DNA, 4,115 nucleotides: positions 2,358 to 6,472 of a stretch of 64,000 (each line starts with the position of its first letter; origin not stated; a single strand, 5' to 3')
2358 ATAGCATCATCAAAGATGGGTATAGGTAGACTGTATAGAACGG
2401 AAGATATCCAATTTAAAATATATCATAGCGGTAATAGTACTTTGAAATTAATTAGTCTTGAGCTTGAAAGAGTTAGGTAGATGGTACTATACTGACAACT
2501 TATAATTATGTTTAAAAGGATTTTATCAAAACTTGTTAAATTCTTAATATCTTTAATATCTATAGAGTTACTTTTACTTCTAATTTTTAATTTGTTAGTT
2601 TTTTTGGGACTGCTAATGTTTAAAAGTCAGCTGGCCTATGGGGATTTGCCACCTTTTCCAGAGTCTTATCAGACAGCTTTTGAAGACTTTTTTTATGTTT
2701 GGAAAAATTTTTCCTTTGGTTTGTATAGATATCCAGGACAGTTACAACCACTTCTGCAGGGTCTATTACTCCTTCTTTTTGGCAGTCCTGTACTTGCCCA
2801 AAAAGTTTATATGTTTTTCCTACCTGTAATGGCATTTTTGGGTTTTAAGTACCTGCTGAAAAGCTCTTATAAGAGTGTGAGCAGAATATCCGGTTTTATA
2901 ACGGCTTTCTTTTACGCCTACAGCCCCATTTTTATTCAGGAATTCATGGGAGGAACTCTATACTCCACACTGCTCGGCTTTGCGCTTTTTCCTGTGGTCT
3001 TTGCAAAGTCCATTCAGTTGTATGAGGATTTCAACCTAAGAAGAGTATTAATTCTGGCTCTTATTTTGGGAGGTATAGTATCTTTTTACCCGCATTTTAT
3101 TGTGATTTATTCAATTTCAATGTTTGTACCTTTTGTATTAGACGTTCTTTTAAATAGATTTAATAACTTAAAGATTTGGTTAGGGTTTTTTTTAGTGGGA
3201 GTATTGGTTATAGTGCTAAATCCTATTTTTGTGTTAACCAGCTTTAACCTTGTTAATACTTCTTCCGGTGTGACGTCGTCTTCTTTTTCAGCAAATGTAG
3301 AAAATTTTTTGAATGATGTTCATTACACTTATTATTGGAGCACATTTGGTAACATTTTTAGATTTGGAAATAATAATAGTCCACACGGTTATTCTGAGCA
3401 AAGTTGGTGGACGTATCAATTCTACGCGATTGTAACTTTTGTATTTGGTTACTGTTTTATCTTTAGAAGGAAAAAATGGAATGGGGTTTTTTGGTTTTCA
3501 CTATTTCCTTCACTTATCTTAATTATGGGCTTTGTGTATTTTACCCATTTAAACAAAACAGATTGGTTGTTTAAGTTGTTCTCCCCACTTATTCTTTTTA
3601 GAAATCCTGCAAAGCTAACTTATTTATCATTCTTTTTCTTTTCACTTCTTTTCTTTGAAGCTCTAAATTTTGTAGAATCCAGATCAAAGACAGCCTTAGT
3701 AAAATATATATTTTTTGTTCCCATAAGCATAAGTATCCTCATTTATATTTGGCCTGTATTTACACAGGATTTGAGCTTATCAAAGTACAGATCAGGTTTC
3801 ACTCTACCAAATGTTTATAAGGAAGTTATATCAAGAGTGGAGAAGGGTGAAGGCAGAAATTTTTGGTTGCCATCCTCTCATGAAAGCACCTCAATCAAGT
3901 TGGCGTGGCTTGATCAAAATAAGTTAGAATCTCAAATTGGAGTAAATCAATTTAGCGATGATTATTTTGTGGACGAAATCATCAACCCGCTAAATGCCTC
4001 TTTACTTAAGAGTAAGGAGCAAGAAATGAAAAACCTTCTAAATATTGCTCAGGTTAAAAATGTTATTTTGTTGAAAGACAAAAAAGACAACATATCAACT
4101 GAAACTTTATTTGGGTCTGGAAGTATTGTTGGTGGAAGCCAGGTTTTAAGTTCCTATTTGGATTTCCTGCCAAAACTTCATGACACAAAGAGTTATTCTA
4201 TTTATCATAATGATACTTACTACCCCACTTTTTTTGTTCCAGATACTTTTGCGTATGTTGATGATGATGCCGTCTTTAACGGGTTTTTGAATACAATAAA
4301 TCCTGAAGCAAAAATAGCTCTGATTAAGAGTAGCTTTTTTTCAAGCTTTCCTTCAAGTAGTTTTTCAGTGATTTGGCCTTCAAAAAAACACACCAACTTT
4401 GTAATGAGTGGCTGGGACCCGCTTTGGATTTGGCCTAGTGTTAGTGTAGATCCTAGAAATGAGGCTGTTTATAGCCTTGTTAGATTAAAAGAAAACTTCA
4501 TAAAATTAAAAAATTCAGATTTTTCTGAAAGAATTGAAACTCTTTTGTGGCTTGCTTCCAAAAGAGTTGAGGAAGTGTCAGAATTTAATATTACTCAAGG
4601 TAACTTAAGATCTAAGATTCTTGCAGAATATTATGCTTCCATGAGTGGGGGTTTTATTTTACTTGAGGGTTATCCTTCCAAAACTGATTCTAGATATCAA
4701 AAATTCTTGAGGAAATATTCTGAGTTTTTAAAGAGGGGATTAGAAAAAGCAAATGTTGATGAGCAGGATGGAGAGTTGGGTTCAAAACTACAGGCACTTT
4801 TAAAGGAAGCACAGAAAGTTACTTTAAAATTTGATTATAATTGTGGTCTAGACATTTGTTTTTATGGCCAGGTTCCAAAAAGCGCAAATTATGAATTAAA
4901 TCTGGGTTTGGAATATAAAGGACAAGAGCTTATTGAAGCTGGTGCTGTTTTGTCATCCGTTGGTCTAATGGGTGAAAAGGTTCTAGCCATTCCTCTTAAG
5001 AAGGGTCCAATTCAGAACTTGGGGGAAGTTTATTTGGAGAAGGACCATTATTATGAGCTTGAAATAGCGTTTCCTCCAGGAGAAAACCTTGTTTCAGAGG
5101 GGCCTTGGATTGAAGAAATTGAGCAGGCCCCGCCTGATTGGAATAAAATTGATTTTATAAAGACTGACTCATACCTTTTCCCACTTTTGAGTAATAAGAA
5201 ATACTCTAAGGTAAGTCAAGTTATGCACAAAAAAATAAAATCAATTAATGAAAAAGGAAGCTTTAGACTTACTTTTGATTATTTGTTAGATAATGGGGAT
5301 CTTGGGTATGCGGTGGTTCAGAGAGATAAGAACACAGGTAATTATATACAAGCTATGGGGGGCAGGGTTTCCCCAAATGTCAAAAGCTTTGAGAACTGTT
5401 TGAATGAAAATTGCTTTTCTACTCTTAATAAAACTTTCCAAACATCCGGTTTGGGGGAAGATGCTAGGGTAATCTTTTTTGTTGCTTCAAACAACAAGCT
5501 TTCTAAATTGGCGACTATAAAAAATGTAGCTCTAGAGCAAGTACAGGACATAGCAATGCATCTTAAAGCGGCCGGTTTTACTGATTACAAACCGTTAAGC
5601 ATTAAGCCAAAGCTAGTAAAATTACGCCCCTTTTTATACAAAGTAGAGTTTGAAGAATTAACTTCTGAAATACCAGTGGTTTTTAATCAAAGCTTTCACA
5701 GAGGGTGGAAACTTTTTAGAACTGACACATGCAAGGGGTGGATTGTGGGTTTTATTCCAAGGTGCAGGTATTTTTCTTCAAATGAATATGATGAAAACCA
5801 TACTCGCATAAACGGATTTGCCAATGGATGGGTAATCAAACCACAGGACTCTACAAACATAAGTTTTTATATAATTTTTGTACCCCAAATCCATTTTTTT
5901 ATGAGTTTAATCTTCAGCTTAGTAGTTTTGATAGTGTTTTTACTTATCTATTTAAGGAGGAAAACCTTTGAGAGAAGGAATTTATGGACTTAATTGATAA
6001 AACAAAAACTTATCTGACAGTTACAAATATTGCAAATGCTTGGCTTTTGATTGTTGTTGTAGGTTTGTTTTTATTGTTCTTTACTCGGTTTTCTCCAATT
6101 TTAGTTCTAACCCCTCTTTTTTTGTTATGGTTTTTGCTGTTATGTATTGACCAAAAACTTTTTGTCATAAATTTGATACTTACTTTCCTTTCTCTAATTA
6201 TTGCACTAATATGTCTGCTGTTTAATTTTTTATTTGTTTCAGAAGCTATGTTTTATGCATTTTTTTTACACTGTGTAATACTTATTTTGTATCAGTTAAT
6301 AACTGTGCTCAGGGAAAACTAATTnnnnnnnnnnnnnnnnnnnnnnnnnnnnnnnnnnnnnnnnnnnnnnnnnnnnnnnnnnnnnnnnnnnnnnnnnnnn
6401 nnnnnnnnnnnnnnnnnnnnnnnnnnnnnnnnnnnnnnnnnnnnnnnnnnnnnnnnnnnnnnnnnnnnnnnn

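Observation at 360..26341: A 26 kb same-strand surface-glycan or glycosylation locus built around several giant GT-C-like membrane proteins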

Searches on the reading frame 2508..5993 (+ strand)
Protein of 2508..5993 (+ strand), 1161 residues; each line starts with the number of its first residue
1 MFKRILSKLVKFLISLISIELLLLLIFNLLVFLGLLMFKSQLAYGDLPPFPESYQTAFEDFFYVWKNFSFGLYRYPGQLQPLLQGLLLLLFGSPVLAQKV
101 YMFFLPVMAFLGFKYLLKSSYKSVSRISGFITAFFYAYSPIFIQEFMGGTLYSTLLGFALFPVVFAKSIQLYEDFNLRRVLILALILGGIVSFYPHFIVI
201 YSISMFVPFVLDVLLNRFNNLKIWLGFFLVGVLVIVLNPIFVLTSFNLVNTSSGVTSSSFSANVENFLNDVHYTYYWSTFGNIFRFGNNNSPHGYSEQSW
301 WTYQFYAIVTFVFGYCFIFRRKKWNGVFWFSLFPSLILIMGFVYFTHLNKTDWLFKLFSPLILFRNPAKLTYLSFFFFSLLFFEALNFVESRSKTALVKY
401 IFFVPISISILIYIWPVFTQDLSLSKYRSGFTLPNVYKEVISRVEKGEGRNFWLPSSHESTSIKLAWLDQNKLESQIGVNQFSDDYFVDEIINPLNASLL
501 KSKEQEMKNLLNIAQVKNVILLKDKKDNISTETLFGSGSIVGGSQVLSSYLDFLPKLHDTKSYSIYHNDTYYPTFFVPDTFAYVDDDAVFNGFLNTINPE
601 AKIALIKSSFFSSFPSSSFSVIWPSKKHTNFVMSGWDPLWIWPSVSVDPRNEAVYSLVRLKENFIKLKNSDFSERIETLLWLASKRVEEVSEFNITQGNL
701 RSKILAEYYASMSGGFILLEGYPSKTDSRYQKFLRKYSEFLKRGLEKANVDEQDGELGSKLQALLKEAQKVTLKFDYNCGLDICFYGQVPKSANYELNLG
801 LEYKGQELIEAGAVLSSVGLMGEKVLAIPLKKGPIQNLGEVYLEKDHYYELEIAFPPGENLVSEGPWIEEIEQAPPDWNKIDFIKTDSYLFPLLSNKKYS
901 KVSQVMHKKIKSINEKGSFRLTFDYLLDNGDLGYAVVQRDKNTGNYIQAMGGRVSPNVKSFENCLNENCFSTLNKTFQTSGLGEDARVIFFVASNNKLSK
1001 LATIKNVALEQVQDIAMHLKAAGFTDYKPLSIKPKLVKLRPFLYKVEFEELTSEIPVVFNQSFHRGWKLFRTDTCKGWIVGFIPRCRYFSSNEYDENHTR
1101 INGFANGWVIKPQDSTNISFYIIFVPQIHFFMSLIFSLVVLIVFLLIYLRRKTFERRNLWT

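Call 3: search_protein_families(library=pfam, proteins=[window:2508-5993:+], max_evalue=0.01)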
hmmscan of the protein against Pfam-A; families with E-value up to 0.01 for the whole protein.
window:2508-5993:+ (1161 aa): 0 families

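Call 6: search_protein_families(library=ncbifam, proteins=[window:2508-5993:+], max_evalue=1)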
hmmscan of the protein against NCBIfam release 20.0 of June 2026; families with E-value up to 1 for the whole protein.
window:2508-5993:+ (1161 aa): 0 families

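Call 12: find_homologous_proteins(query=window:2508-5993:+, max_evalue=0.001)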
Query window:2508-5993:+ (1161 aa): 16 proteins with E <= 0.001 among 8000 candidates.
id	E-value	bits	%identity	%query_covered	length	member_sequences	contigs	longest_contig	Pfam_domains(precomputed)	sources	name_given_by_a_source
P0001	0.0e+0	2626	100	100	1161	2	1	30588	-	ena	-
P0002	9.2e-170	585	31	98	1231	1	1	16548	-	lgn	-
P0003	2.1e-153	531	31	97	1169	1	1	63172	-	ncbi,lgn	-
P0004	2.1e-99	352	32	67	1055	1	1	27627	-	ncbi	-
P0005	2.1e-95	339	36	43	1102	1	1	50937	-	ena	-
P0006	8.5e-87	310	25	97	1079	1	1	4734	-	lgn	-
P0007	7.1e-84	301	34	54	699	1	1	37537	-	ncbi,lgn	-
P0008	5.2e-83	298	34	48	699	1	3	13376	-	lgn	-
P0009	8.1e-83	297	36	46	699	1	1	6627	-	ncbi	-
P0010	5.7e-82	294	33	54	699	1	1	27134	-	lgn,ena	-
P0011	5.7e-80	288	34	48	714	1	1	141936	-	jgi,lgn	-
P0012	8.2e-80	287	33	46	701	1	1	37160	-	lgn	-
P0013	1.1e-77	280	33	49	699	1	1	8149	-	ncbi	-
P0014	1.8e-76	276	34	46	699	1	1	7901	-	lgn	-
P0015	3.7e-18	83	25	45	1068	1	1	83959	PF02018.24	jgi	jgi:hypothetical protein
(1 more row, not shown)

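Call 14: find_encoding_contigs(protein=P0003, flank=10000, max_places=3)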
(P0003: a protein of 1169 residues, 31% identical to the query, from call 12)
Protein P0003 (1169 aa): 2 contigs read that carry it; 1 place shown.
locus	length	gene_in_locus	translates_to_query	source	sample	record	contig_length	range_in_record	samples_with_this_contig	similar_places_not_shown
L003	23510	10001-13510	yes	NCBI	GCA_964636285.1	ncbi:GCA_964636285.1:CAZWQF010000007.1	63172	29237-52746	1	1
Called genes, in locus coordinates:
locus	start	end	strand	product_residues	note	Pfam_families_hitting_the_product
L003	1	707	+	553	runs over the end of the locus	PF02310:B12-binding (weak), PF04055:Radical_SAM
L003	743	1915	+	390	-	PF00534:Glycos_transf_1, PF13692:Glyco_trans_1_4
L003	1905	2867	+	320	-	PF00535:Glycos_transf_2, PF10111:Glyco_tranf_2_2 (faint), PF13641:Glyco_tranf_2_3 (weak)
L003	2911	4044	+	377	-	PF02350:Epimerase_2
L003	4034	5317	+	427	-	PF13439:Glyco_transf_4, PF00534:Glycos_transf_1, PF13692:Glyco_trans_1_4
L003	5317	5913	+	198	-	PF13489:Methyltransf_23, PF07021:MetW (faint), PF13847:Methyltransf_31, PF08241:Methyltransf_11, PF08242:Methyltransf_12 (weak), PF13649:Methyltransf_25 (faint)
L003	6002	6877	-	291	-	-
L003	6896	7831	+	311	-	PF00483:NTP_transferase, PF12804:NTP_transf_3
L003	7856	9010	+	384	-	PF00534:Glycos_transf_1, PF13692:Glyco_trans_1_4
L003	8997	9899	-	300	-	PF02475:TRM5-TYW2_MTfase, PF05575:V_cholerae_RfbT (weak), PF05050:Methyltransf_21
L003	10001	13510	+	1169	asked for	-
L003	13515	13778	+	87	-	-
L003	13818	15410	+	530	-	-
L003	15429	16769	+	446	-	-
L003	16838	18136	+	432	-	PF00534:Glycos_transf_1, PF13692:Glyco_trans_1_4, PF13524:Glyco_trans_1_2 (faint)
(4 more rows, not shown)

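Call 17: search_solved_structures(query=A1, max_evalue=10)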
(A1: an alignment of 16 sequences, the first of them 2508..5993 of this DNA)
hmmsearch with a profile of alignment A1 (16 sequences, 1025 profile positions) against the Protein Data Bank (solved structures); distinct sequences matched with E-value up to 10: 0.

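Call 27: search_protein_families(library=pfam, alignment_id=A1, max_evalue=0.1)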
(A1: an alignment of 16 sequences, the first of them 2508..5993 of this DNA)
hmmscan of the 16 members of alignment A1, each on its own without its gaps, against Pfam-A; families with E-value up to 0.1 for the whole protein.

A. member 1, window:2508-5993:+ (1161 aa): 0 families

B. families by the number of members that match (of 16 scanned): 6 families
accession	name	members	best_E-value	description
PF02018.23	CBM_4_9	2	2.5e-10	Carbohydrate binding domain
PF11847.13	GT-C_AftD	1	0.0007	Alpha-(1->3)-arabinofuranosyltransferase, N-terminal GT-C domain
PF18915.5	DUF5667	1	0.026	Domain of unknown function (DUF5667)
PF20176.3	DUF6541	1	0.035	Family of unknown function (DUF6541)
PF07680.16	DoxA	1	0.085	TQO small subunit DoxA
PF21379.2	Gp6-like_1st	1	0.088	Baseplate wedge protein gp6-like, helical domain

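Call 41: predict_structure(alignment_id=A1)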
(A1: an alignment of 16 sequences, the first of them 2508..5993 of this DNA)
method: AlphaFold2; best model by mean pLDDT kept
length: 1161 residues; sequences in the alignment: 16
mean_pLDDT: 65.6   pTM: 0.54
mean pLDDT of the five models: 65.6, 64.5, 63.5, 62.1, 59.8
residues with pLDDT >= 90: 67; 70-90: 506; 50-70: 314; < 50: 274
segments of 3 or more residues with pLDDT < 50: 1-3, 45-47, 63-77, 247-263, 459-461, 476-484, 534-536, 597-601, 605-636, 776-904, 956-967, 996-1000, 1013-1024, 1090-1092, 1152-1161
pLDDT, mean of each block of 10 residues (from residue 1): 47 59 86 76 57 69 43 48 82 82 87 88 78 88 61 78 91 87 84 78 90 87 89 72 50 36 59 81 75 69 85 83 71 92 90 76 75 91 88 78 84 77 63 75 74 69 60 51 53 79 81 86 80 59 82 89 88 77 53 50 43 31 31 41 74 81 76 81 86 75 86 85 70 76 77 72 78 50 35 28 25 24 24 27 28 29 33 37 39 35 52 59 67 68 59 46 46 62 66 53 62 35 49 74 77 76 73 68 60 59 75 64 70 62 66 45 32
secondary structure, 60 per line:
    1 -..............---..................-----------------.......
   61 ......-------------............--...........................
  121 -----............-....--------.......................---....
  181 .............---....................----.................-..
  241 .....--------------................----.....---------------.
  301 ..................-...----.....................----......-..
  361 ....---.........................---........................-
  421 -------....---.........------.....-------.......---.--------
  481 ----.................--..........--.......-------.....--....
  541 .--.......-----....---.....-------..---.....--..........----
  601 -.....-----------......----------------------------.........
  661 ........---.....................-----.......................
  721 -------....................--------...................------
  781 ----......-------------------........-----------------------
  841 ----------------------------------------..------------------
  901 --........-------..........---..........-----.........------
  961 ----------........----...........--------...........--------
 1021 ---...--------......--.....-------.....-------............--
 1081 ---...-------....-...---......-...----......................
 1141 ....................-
elements in order (helices of 4 or more, strands of 3 or more residues): H2-15 H19-36 H54-66 H80-91 H94-120 H126-137 H139-142 H151-173 H177-193 H197-216 H221-237 H239-245 H260-275 H280-284 H300-318 H327-347 H352-357 H359-364 H368-392 H396-419 H428-431 H435-443 E450-454 H462-468 H485-501 H504-513 E516-522 E530-534 E537-541 H544-550 E556-559 E563-567 E580-584 H587-596 E602-606 E618-623 H652-668 H672-692 H698-720 H728-747 H756-774 E785-790 H810-817 E903-910 E918-927 E931-940 E946-954 E971-978 E983-993 E1002-1012 E1024-1026 E1035-1040 E1043-1047 E1055-1059 E1067-1071 E1075-1078 E1084-1086 H1094-1097 E1099-1101 E1105-1110 E1119-1124 H1125-1160

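Call 48: fold_search(model_id=the predicted structure, library=pdb)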
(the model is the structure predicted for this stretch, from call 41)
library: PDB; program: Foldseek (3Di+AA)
matches with E <= 10: 1002; with E <= 0.001: 17
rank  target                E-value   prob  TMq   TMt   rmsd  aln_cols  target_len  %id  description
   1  6wby                  1.2e-05  1.00  0.37  0.34  19.9      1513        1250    9  Single-Particle Cryo-EM Structure of Arabinofuranosyltransferase AftD from Mycobacteria, Mutant R1389S Class 2 (released 2020-05-13)
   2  8age_A                2.1e-05  1.00  0.29  0.49  11.2       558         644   13  Structure of yeast oligosaccharylransferase complex with acceptor peptide bound (released 2022-12-07)
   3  6w98_A                2.5e-05  1.00  0.41  0.37  21.7      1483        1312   10  Single-Particle Cryo-EM Structure of Arabinofuranosyltransferase AftD from Mycobacteria (released 2020-05-13)
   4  8agc_A                3.4e-05  1.00  0.30  0.47  11.8       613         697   13  Structure of yeast oligosaccharylransferase complex with lipid-linked oligosaccharide and non-acceptor peptide bound (released 2022-12-07)
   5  8agb_A                3.8e-05  1.00  0.27  0.45  12.5       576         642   12  Structure of yeast oligosaccharylransferase complex with lipid-linked oligosaccharide bound (released 2022-12-07)
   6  6s7o_A                4.7e-05  1.00  0.27  0.44  16.9       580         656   14  Cryo-EM structure of human oligosaccharyltransferase complex OST-A (released 2019-12-18)
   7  6wbx                  4.7e-05  1.00  0.37  0.34  19.6      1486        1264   11  Single-Particle Cryo-EM Structure of Arabinofuranosyltransferase AftD from Mycobacteria, Mutant R1389S Class 1 (released 2020-05-13)
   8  6gxc_A                5.1e-05  1.00  0.24  0.37  20.8       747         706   13  Bacterial oligosaccharyltransferase PglB in complex with an inhibitory peptide and a reactive lipid-linked oligosaccha (released 2018-11-14)
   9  7oci_F                6.9e-05  1.00  0.28  0.48  11.6       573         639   13  Cryo-EM structure of yeast Ost6p containing oligosaccharyltransferase complex (released 2022-02-16)
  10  6ftg_5                7.6e-05  1.00  0.27  0.44  13.8       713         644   14  Subtomogram average of OST-containing ribosome-translocon complexes from canine rough microsomal membranes (released 2018-03-21)
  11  5ogl_A                1.5e-04  1.00  0.26  0.40  17.2       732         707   12  Structure of bacterial oligosaccharyltransferase PglB in complex with an acceptor peptide and an lipid-linked oligosac (released 2017-10-25)
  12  8b6l_I                1.6e-04  1.00  0.28  0.43  12.7       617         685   12  Subtomogram average of the human Sec61-TRAP-OSTA-translocon (released 2022-12-07)
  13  9n9j_I                1.8e-04  1.00  0.26  0.41  15.4       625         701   12  Structure of a GRP94 folding intermediate engaged with a CCDC134- and FKBP11-bound secretory translocon (released 2025-11-19)
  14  6s7t_A                2.1e-04  1.00  0.25  0.39  16.0       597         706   14  Cryo-EM structure of human oligosaccharyltransferase complex OST-B (released 2019-12-18)
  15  6c26_A                2.6e-04  1.00  0.28  0.46  13.3       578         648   13  The Cryo-EM structure of a eukaryotic oligosaccharyl transferase complex (released 2018-01-31)
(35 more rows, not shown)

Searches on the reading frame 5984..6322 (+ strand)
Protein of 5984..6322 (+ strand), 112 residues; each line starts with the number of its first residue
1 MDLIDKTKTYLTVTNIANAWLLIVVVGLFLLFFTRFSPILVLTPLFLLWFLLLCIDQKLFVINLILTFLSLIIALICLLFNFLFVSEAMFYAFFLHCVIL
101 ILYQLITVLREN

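Call 3: search_protein_families(library=pfam, proteins=[window:5984-6322:+], max_evalue=0.01)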
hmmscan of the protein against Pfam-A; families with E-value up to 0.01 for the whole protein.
window:5984-6322:+ (112 aa): 0 families

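Call 6: search_protein_families(library=ncbifam, proteins=[window:5984-6322:+], max_evalue=1)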
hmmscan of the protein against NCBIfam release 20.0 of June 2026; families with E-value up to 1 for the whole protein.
window:5984-6322:+ (112 aa): 0 families

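Call 66: search_protein_families(library=pfam, proteins=[window:5984-6322:+], max_evalue=10)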
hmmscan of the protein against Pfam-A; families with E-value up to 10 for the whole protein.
window:5984-6322:+ (112 aa): 0 families
